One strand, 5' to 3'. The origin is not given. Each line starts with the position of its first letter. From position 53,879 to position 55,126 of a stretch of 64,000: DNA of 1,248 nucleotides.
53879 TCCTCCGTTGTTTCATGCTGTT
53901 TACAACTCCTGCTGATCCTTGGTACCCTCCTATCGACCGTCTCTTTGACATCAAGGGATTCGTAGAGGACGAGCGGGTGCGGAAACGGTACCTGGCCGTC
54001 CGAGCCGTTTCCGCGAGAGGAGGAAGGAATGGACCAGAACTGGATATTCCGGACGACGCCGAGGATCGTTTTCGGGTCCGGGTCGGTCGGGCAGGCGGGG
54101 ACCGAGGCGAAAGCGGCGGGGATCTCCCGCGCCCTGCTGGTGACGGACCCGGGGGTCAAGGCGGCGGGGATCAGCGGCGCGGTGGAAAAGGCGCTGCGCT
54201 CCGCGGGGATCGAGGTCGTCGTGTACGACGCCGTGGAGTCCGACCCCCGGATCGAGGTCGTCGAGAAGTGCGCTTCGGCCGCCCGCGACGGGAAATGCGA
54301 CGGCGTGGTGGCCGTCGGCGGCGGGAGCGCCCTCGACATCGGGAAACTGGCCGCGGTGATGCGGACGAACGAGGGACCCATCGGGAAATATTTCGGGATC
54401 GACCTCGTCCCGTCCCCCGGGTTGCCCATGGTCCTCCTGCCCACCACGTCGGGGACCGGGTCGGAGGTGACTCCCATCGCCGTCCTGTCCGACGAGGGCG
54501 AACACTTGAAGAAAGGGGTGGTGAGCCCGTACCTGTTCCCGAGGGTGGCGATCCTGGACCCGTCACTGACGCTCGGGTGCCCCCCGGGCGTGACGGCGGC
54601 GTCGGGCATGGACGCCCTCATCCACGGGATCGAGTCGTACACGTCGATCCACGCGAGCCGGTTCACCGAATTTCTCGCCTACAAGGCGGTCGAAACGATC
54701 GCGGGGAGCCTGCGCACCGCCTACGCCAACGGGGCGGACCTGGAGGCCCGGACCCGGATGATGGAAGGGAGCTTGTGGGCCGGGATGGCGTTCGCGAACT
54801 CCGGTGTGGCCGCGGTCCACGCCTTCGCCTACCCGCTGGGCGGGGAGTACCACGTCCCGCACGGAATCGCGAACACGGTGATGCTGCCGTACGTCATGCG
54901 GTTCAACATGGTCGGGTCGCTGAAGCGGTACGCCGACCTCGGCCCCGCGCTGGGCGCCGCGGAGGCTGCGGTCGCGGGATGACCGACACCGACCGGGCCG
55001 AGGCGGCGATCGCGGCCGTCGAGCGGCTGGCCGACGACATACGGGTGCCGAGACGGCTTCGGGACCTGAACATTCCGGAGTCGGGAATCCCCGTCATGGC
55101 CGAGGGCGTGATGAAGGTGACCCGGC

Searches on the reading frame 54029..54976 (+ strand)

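Call 44: search_protein_families(library=ncbifam, proteins=[window:54029-54976:+], max_evalue=1e-10)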
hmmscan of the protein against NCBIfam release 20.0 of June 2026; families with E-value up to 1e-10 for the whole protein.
window:54029-54976:+ (316 aa): 13 families
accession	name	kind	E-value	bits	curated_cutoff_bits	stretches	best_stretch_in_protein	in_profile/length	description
NF050025.1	SulfAcetaldRedSarD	equivalog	4.2e-96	322.1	700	1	5-310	3-308/385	sulfoacetaldehyde reductase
NF041833.1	Fe_ADH_ErcA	equivalog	6.5e-87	292.1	550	1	10-311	8-309/382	alcohol dehydrogenase-like regulatory protein ErcA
NF053866.1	CholDhdGbsBBac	equivalog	3.2e-78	263.1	550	1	9-311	14-319/392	choline dehydrogenase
TIGR02638.1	lactal_redase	equivalog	4.4e-72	243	523.15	1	14-311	11-310/379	lactaldehyde reductase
NF010378.0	PRK13805.1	equivalog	3.3e-70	237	951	1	6-297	458-761/872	bifunctional acetaldehyde-CoA/alcohol dehydrogenase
NF058672.1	4HyButDHCUPNE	equivalog_domain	1e-69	235.6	500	1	12-308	9-310/378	4-hydroxybutyrate dehydrogenase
NF007363.0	PRK09860.1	equivalog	4.2e-68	230.2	581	1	14-310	13-309/383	L-threonine dehydrogenase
NF007911.0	PRK10624.1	equivalog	3.2e-67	227.2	537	1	14-311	12-309/382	lactaldehyde reductase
NF011998.0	PRK15454.1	equivalog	1.5e-64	218.2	556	1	7-310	24-327/395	ethanolamine utilization ethanol dehydrogenase EutG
TIGR03405.1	Phn_Fe-ADH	equivalog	8.8e-55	185.9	423.7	1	12-309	6-304/355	iron-containing alcohol dehydrogenase PsrA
TIGR04266.1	NDMA_methanol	equivalog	1.1e-44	152.9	625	1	7-311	13-321/420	NDMA-dependent methanol dehydrogenase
NF011717.0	PRK15138.1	equivalog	4.1e-22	78.8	645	1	3-286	2-285/387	alcohol dehydrogenase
NF041822.1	daptide_DH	equivalog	4.6e-22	78.4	300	1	34-242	2-210/363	daptide-type RiPP biosynthesis dehydogenase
